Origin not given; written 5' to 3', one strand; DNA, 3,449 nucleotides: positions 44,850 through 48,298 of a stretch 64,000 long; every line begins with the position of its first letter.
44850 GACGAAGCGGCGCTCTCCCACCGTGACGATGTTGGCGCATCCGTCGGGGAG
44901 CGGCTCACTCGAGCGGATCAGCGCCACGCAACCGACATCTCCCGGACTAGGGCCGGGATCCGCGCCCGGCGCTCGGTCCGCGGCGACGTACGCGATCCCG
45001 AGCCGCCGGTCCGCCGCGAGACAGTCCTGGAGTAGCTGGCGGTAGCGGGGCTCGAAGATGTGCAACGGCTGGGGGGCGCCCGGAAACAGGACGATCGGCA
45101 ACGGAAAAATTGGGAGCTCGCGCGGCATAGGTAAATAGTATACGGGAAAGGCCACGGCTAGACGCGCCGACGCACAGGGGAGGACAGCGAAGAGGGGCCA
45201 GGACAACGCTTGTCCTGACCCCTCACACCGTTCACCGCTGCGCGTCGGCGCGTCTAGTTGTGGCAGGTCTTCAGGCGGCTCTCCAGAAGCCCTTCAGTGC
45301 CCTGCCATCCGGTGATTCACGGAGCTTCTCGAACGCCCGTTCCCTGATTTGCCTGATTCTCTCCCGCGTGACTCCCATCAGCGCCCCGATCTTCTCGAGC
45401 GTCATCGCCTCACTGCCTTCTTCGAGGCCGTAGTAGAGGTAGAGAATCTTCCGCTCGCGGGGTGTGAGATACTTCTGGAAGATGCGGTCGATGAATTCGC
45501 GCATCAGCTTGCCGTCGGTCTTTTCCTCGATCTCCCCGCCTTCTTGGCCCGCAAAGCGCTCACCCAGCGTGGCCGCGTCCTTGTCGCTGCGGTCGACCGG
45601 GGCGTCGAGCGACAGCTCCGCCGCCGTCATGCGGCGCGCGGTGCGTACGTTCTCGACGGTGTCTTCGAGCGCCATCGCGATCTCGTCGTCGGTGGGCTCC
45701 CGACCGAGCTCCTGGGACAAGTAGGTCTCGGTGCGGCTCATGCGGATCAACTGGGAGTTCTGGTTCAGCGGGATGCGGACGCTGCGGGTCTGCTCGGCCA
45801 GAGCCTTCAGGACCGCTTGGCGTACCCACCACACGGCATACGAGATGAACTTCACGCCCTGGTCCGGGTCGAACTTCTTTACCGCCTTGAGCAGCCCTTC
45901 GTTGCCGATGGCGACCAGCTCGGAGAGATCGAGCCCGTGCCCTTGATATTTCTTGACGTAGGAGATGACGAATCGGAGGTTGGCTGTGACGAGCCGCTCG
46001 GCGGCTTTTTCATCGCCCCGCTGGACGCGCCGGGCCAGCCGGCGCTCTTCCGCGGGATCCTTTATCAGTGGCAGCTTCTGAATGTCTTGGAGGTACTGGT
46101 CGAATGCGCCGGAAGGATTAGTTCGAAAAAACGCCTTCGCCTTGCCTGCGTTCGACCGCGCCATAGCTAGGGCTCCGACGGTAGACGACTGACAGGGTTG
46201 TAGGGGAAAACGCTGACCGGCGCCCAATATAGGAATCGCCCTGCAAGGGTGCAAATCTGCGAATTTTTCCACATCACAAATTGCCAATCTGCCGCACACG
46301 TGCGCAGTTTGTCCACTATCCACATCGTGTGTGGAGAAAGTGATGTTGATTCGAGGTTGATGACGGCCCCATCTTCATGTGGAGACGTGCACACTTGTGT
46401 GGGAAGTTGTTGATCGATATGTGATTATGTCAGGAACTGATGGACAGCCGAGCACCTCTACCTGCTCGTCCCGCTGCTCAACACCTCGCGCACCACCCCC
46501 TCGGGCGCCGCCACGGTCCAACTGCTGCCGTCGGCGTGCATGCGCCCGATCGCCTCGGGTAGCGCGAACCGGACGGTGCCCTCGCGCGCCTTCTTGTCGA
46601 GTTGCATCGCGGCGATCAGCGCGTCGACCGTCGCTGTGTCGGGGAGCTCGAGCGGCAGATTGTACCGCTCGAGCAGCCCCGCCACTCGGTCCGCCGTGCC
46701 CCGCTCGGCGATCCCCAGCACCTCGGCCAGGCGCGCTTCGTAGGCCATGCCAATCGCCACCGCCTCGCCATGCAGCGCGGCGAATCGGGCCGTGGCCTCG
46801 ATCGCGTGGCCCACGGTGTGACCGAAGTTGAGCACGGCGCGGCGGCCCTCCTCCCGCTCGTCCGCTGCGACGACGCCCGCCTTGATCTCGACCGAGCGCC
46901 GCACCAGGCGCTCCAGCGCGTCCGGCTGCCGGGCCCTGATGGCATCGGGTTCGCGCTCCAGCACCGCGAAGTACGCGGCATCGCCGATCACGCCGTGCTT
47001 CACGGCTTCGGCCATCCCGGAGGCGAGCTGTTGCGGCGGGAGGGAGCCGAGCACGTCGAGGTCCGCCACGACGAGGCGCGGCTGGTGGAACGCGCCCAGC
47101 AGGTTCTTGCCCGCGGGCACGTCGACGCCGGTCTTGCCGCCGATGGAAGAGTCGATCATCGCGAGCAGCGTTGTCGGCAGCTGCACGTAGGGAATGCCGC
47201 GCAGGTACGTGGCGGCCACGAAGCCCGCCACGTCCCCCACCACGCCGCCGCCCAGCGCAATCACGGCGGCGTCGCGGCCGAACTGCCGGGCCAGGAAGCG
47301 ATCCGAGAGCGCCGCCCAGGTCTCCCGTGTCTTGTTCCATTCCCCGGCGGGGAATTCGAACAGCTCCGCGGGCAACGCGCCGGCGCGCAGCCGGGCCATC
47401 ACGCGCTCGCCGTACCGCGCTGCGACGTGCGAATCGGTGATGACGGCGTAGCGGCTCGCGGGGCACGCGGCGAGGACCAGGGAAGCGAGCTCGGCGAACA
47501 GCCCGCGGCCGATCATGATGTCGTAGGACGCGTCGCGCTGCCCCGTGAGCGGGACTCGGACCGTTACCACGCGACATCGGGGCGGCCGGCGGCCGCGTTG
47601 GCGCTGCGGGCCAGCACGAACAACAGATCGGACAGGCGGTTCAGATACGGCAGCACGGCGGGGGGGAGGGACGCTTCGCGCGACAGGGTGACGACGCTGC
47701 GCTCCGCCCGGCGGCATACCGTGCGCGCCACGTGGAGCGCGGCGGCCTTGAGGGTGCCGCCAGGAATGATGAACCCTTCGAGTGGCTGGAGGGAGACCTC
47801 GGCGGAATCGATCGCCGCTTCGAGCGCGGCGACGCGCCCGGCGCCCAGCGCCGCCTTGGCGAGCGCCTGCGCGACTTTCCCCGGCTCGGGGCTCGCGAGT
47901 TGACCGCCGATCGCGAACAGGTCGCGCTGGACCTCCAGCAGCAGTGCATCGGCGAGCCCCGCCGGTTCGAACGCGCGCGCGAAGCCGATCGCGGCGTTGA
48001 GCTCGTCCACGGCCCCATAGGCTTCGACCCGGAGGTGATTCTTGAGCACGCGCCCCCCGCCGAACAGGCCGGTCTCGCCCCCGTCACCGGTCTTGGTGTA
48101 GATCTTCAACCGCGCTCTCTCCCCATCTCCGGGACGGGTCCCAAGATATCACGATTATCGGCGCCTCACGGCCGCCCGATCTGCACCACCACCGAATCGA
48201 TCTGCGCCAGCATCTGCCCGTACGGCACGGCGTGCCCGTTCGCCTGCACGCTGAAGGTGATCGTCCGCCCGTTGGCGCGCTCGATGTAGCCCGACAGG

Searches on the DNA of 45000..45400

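Call 82: search_rna_families(source=window, start=45000, end=45400, threshold=evalue, max_evalue=1)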
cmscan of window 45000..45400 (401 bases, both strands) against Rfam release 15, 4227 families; matches with E-value up to 1: 11.
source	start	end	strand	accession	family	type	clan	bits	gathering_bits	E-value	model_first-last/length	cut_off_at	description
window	45151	45264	+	RF04159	MIR1437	Gene; miRNA;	-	46.2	168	7.4e-07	32-161/192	no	MIR1437 microRNA precursor family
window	45151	45264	-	RF04159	MIR1437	Gene; miRNA;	-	43.6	168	2.7e-06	32-161/192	no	MIR1437 microRNA precursor family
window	45150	45266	-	RF04119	MIR1858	Gene; miRNA;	-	43.1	137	3.2e-06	1-197/197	no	MIR1858 microRNA precursor family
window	45151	45264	+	RF03792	MIR6462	Gene; miRNA;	-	27.6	96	0.0071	1-119/119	no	MIR6462 microRNA precursor family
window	45166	45249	-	RF03371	mir-4788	Gene; miRNA;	-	27.1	91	0.0054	1-80/80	no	mir-4788 microRNA precursor family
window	45164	45252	-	RF03586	mir-5132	Gene; miRNA;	-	23.7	100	0.16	1-71/71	no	mir-5132 microRNA precursor family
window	45181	45234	-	RF00802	mir-207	Gene; miRNA;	-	21.8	88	0.11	1-78/78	no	mir-207 microRNA precursor family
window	45187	45228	-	RF03778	mir-483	Gene; miRNA;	-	21.1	60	0.16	1-75/75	no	mir-483 microRNA precursor family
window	45176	45239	-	RF03629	mir-641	Gene; miRNA;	-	20.1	100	0.26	1-98/98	no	mir-641 microRNA precursor family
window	45258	45379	+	RF01974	H19_3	Gene; lncRNA;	-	16.4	46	0.82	1-116/116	no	H19 conserved region 3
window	45199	45253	+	RF01116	Yfr1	Gene; sRNA;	-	16.3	38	0.82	1-59/59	no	Cyanobacterial functional RNA 1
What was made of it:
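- On Any curated RNA family (Rfam 15): The hits at 45151-45264 are generic long-hairpin miRNA models far below threshold (call 82).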

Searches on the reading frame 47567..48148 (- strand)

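Call 55: search_protein_families(library=pfam, proteins=[window:47567-48148:-], max_evalue=0.00001)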
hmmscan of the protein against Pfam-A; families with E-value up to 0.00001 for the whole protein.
window:47567-48148:- (194 aa): 1 family
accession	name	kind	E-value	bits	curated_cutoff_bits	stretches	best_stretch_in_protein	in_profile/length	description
PF01923.23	Cob_adeno_trans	-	6.3e-58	196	24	1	16-182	1-170/171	Cobalamin adenosyltransferase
